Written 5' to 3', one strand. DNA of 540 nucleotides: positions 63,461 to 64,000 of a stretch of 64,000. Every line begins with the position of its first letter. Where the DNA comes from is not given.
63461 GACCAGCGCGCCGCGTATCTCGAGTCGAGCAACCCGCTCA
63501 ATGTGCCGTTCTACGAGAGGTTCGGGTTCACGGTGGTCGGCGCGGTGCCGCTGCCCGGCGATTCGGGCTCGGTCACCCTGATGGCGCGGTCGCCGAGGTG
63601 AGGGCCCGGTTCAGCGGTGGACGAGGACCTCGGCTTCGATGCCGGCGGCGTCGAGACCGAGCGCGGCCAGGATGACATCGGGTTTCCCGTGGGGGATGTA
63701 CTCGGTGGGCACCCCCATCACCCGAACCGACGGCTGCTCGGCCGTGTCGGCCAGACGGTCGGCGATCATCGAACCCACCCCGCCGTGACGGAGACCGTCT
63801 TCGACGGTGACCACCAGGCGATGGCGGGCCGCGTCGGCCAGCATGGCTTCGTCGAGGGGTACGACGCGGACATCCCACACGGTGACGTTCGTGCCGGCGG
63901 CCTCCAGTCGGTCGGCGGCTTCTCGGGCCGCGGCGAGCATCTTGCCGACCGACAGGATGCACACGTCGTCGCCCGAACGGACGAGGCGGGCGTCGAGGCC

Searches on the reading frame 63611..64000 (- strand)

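Call 45: search_protein_families(library=pfam, proteins=[window:63611-64000:-], max_evalue=0.001)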
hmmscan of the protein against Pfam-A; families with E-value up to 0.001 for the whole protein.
window:63611-64000:- (129 aa): 1 family
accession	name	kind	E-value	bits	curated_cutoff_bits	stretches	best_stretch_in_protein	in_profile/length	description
PF02780.25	Transketolase_C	-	2.7e-26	92.3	25.9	1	4-121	3-124/124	Transketolase, C-terminal domain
